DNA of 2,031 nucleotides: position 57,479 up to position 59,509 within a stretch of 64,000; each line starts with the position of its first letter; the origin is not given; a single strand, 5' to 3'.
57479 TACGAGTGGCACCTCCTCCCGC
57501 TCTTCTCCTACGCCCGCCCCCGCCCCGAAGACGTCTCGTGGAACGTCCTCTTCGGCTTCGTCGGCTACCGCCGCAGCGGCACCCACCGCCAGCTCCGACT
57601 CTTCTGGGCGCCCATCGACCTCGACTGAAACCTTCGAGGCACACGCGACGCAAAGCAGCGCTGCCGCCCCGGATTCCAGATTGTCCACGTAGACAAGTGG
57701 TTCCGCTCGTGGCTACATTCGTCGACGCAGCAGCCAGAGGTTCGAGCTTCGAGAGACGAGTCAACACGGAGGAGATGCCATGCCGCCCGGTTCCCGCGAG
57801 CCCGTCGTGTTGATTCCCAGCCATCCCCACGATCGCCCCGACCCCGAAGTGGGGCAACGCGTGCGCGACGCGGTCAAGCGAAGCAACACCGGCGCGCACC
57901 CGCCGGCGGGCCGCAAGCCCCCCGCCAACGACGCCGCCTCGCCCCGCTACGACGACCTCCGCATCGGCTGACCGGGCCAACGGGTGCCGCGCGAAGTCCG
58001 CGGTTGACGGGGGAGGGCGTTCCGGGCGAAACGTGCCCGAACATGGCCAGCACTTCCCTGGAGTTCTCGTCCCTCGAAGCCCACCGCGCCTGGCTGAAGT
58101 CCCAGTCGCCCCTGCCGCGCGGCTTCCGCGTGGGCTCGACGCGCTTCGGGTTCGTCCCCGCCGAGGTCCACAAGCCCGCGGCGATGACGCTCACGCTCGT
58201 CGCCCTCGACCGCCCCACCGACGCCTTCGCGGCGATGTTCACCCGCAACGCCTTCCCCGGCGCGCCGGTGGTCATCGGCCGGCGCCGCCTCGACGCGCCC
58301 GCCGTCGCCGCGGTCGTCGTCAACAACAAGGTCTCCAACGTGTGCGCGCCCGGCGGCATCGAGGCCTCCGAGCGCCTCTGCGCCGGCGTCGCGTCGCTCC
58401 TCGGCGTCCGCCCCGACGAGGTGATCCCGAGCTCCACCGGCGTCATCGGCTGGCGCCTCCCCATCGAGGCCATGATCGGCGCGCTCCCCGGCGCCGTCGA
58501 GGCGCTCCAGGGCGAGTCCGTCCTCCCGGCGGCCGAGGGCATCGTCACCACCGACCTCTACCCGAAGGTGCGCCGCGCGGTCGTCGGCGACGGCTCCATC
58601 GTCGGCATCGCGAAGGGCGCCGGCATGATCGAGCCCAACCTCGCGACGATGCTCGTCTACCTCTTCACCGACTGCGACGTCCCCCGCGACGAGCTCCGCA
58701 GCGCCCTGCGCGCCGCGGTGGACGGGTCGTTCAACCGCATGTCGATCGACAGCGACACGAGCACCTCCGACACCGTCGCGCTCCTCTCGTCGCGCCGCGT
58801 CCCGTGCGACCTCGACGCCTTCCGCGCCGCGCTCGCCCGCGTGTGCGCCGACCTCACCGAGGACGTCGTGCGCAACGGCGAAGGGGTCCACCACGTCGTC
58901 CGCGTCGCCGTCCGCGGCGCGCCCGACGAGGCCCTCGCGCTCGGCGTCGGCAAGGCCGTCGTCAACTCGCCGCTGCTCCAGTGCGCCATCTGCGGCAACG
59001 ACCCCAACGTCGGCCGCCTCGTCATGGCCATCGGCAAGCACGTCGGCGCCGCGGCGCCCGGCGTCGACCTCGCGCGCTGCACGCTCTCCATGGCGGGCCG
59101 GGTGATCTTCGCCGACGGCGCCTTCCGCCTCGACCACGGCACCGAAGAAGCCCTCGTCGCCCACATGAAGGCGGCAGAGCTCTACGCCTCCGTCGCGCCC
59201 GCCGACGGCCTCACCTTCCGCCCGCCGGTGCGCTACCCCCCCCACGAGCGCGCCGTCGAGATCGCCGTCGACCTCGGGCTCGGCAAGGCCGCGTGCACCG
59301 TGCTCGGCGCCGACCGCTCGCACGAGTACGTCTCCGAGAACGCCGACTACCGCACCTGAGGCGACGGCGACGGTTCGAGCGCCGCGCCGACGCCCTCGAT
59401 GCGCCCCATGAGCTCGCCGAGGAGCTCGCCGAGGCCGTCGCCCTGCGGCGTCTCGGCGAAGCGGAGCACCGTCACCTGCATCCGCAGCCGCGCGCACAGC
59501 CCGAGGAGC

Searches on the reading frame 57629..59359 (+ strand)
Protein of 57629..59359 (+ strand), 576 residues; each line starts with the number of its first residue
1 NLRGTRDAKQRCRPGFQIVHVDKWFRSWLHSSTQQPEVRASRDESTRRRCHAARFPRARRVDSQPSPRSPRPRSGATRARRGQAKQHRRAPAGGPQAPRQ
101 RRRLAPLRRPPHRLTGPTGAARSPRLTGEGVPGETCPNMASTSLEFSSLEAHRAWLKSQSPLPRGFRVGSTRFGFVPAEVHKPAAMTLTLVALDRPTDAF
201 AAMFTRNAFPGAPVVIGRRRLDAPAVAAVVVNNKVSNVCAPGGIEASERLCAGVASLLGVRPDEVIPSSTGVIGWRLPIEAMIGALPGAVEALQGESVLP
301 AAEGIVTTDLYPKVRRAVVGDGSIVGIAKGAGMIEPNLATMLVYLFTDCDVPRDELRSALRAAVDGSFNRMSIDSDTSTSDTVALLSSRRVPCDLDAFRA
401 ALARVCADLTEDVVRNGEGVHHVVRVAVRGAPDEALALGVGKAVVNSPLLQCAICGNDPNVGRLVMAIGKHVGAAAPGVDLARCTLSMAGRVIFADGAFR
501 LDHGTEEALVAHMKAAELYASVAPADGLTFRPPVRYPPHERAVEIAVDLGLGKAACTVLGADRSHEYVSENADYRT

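Call 11: search_protein_families(library=pfam, proteins=[window:57629-59359:+], max_evalue=0.01)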
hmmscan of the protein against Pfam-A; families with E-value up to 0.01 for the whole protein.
window:57629-59359:+ (576 aa): 1 family
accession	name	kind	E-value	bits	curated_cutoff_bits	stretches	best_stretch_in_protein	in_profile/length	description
PF01960.23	ArgJ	-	7.7e-100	334.7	32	1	179-576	8-377/377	ArgJ family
